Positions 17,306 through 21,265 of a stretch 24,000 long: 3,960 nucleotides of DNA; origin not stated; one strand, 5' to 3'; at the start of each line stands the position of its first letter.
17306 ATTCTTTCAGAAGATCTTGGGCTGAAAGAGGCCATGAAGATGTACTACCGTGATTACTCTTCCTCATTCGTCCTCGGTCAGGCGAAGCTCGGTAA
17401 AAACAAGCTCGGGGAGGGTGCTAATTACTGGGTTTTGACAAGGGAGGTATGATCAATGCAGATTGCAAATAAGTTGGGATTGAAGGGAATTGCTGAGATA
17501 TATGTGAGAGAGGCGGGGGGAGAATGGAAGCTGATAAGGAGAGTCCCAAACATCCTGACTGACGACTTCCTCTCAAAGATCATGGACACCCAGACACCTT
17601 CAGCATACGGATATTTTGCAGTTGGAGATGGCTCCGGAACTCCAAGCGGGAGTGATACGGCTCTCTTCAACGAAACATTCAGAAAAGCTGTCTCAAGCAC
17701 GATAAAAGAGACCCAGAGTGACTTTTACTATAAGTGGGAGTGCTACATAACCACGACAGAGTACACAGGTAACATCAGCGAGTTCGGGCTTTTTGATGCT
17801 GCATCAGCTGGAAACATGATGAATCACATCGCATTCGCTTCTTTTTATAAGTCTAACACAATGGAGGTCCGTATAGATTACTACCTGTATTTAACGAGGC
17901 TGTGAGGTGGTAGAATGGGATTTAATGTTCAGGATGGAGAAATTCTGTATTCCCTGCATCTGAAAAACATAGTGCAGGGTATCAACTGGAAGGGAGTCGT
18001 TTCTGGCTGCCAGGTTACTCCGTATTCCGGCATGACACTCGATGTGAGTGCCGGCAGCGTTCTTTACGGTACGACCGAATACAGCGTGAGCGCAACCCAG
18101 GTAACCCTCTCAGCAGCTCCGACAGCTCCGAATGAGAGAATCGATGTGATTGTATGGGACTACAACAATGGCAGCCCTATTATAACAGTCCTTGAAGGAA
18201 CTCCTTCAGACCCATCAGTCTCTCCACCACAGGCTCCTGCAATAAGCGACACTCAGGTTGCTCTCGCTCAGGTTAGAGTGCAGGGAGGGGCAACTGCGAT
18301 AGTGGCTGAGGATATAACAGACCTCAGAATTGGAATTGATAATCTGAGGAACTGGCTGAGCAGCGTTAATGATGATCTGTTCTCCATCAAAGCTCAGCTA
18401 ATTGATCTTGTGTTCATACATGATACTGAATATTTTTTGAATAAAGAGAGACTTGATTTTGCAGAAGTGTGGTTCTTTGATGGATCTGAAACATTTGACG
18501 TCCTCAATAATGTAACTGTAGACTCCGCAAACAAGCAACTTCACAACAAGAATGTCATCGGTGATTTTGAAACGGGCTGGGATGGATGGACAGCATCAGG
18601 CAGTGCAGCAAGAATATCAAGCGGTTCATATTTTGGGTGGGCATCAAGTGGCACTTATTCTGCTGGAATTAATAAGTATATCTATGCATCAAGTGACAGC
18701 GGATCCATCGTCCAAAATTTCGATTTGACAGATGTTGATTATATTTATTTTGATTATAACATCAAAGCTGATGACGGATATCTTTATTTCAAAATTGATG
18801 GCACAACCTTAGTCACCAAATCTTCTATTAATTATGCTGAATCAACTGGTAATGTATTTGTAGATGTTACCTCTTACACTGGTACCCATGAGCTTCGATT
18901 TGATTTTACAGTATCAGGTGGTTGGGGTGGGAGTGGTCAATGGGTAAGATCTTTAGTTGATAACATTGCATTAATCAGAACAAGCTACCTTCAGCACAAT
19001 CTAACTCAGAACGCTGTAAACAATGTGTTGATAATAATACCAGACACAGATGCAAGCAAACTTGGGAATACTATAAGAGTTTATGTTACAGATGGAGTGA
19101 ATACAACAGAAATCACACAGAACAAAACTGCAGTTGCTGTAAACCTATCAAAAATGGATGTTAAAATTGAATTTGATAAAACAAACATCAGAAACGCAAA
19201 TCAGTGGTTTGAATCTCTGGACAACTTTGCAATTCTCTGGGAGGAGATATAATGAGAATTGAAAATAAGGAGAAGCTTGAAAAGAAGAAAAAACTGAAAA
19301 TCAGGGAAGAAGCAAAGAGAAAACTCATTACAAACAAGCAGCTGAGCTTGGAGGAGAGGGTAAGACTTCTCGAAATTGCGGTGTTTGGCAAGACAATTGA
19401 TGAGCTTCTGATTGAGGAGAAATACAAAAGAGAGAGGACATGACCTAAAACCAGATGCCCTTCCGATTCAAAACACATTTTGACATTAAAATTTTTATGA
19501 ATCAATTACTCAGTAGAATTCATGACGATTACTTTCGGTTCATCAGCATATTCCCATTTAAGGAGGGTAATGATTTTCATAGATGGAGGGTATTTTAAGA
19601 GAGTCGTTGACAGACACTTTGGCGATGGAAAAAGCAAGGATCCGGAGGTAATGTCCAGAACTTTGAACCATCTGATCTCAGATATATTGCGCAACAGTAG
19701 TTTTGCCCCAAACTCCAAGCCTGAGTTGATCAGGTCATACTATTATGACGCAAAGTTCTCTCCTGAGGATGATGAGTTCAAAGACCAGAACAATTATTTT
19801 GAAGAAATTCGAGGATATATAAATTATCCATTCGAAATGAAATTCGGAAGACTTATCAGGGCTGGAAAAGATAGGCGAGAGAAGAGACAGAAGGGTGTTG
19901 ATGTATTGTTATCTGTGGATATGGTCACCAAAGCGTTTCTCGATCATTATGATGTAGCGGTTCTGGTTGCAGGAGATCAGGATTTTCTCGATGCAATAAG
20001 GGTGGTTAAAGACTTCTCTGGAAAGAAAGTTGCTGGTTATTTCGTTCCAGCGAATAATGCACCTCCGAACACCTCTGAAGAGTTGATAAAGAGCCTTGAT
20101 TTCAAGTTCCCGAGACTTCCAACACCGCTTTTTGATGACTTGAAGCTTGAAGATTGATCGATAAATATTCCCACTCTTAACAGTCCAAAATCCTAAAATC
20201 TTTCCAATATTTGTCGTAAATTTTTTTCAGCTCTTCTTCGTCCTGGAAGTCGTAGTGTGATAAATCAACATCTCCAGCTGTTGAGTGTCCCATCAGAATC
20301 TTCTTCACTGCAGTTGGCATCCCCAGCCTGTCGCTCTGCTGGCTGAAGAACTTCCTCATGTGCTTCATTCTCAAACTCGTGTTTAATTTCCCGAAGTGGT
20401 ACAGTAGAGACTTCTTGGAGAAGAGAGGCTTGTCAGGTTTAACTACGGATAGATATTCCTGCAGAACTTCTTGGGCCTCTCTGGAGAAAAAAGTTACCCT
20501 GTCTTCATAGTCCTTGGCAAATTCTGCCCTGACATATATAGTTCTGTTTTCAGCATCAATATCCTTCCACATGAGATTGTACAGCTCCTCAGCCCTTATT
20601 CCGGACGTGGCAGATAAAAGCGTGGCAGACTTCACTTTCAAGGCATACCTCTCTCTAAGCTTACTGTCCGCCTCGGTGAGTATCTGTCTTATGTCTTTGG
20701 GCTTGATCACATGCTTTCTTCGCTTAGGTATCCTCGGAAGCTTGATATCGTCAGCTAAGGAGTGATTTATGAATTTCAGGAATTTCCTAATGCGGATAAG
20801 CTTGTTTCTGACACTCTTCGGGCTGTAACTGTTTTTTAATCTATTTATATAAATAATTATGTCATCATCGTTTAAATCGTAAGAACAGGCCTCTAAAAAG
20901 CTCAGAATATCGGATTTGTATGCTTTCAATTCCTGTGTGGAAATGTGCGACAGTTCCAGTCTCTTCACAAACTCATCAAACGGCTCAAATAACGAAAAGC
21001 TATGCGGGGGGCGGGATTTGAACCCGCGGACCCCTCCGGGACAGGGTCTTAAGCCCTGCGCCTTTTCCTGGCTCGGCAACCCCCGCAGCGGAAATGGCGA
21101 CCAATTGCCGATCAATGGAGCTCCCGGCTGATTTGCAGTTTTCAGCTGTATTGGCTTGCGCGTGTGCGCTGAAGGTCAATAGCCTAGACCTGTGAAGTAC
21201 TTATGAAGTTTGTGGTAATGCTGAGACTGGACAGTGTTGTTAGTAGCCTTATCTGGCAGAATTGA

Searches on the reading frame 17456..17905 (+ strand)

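Call 56: search_protein_families(library=pfam, proteins=[window:17456-17905:+], max_evalue=0.001)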
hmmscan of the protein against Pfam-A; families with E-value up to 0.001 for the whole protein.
window:17456-17905:+ (149 aa): 1 family
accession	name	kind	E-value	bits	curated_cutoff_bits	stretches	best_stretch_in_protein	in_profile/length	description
PF12571.13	Phage_tail_fib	-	0.00035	21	23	1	47-134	25-113/150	Phage tail-collar fibre protein, N-terminal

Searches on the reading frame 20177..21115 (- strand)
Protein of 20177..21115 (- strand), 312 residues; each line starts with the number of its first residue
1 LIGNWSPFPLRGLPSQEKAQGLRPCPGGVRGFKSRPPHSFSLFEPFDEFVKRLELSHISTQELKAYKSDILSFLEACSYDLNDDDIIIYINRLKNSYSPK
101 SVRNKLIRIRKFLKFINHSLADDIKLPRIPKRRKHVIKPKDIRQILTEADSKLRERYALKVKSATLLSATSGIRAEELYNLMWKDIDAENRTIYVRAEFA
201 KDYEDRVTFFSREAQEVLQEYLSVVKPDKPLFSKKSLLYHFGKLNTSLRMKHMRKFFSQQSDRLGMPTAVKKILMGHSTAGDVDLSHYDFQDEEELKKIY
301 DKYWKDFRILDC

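Call 56: search_protein_families(library=pfam, proteins=[window:20177-21115:-], max_evalue=0.001)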
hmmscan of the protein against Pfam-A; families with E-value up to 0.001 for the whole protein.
window:20177-21115:- (312 aa): 3 families
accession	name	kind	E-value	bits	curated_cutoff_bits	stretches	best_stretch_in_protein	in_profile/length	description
PF00589.27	Phage_integrase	-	2.7e-11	44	27.1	1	136-244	2-101/172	Phage integrase family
PF02899.23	Phage_int_SAM_1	-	8.8e-05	23.1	22.3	1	48-116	3-79/83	Phage integrase, N-terminal SAM-like domain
PF13495.12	Phage_int_SAM_4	-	0.00086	20.1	27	0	47-111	3-73/85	Phage integrase, N-terminal SAM-like domain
